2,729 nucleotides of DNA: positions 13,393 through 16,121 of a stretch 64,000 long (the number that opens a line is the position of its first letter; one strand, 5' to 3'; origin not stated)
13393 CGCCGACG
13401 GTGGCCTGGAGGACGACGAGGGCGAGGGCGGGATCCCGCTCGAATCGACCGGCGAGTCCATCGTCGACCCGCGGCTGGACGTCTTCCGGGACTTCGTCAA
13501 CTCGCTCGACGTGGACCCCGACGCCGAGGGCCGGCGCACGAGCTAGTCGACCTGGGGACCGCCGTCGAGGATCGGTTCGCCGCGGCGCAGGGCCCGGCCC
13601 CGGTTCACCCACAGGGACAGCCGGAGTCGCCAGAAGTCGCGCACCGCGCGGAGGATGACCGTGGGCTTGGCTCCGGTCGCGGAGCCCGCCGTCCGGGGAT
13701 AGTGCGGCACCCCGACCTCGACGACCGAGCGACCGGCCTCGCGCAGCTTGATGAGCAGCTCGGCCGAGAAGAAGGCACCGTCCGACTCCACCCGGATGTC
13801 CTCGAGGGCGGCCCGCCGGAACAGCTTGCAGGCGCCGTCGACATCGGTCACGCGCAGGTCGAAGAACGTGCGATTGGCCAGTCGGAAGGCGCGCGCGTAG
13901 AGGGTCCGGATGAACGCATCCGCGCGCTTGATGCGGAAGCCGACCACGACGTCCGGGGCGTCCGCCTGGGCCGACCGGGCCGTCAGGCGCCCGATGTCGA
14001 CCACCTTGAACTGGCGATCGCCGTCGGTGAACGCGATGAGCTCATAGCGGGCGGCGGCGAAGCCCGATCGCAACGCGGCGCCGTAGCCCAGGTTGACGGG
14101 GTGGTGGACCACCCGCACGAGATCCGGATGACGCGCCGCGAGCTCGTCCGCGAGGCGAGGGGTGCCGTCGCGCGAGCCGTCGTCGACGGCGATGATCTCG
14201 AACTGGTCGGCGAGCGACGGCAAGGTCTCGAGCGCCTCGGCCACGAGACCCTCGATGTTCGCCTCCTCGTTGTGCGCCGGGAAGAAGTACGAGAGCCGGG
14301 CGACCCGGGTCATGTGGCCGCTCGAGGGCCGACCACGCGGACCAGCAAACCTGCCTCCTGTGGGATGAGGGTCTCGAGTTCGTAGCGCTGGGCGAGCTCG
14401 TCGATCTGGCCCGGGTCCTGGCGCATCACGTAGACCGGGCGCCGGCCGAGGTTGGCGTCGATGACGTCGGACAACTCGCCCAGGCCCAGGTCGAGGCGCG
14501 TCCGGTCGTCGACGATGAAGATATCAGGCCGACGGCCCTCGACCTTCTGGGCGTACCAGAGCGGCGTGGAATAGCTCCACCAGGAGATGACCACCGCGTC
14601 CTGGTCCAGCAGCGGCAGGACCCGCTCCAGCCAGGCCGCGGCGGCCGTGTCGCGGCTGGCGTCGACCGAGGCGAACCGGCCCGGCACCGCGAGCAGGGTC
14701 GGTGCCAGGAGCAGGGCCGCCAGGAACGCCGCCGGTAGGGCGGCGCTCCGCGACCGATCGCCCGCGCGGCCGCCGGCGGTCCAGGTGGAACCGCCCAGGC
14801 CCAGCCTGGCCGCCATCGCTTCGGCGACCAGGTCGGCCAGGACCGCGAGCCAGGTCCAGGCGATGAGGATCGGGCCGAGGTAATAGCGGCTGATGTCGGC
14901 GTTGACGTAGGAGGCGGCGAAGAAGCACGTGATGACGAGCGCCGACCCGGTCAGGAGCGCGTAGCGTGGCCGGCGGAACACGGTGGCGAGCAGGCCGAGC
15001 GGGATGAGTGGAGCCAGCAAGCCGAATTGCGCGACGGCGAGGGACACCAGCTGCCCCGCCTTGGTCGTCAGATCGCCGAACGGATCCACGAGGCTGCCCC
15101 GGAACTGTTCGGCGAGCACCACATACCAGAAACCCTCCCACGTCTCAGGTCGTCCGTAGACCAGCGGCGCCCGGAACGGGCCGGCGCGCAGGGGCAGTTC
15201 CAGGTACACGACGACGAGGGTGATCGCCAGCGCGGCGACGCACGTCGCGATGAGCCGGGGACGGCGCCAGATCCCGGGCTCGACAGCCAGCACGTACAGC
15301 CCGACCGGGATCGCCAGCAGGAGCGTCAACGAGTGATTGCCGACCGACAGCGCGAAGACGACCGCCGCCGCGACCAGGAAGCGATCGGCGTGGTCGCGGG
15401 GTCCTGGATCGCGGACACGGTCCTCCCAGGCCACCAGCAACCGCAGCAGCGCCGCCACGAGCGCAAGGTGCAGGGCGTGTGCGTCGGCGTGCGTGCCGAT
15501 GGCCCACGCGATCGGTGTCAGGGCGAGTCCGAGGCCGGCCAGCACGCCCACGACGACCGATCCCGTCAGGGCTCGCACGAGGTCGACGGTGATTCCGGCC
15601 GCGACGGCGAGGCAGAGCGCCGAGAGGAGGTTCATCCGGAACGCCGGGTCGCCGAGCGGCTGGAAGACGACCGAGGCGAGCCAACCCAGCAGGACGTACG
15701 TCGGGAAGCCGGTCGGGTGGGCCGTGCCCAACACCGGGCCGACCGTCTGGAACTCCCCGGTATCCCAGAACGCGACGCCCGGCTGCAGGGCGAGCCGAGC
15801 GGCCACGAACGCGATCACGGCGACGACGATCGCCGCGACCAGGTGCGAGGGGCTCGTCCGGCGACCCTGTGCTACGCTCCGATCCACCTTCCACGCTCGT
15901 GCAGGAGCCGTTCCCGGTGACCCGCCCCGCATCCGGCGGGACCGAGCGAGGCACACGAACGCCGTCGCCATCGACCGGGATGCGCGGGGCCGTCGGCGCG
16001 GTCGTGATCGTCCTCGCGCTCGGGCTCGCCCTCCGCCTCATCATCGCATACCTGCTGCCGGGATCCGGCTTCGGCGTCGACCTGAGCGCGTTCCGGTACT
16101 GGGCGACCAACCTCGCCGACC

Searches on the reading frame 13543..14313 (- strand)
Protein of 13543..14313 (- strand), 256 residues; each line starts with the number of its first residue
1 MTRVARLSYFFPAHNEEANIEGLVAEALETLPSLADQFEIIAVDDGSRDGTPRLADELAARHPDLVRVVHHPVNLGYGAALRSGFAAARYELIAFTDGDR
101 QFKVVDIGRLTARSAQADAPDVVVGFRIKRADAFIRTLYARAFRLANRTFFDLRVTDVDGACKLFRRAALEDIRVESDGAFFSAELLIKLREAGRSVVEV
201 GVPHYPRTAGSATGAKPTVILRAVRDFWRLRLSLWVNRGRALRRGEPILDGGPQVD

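Call 26: search_protein_families(library=pfam, proteins=[window:13543-14313:-], max_evalue=0.0001)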
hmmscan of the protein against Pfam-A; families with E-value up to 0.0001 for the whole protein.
window:13543-14313:- (256 aa): 2 families
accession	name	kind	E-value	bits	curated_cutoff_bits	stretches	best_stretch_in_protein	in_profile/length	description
PF00535.33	Glycos_transf_2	-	2.6e-27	96.2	23.3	1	11-173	4-167/168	Glycosyl transferase family 2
PF13641.12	Glyco_tranf_2_3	-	1.9e-06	28.5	27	1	10-191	6-195/230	Glycosyltransferase like family 2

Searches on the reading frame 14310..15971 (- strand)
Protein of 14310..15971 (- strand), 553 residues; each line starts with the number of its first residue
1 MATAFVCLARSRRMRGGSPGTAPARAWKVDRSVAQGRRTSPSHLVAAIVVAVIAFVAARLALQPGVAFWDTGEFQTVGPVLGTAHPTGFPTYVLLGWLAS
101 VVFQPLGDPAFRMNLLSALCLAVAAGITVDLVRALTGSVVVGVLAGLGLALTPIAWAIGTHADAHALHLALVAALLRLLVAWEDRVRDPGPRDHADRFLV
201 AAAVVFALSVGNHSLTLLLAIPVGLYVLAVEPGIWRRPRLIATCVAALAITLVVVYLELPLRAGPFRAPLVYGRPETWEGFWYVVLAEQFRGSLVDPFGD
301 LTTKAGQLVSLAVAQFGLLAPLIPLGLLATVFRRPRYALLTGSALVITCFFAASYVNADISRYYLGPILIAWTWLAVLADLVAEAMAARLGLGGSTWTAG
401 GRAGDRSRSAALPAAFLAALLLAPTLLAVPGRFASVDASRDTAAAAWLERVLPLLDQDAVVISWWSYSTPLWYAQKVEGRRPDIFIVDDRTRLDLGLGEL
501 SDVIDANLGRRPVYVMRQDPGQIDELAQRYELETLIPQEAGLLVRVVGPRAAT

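Call 26: search_protein_families(library=pfam, proteins=[window:14310-15971:-], max_evalue=0.0001)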
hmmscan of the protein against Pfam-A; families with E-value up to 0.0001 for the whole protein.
window:14310-15971:- (553 aa): 2 families
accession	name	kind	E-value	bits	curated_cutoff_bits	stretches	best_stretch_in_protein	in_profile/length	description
PF11028.14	TMEM260-like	-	5.7e-24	85.3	24.2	1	70-229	1-171/179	Protein O-mannosyl-transferase TMEM260-like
PF13231.12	PMT_2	-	1.9e-06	28.6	26.1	1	94-255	5-158/160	Dolichyl-phosphate-mannose-protein mannosyltransferase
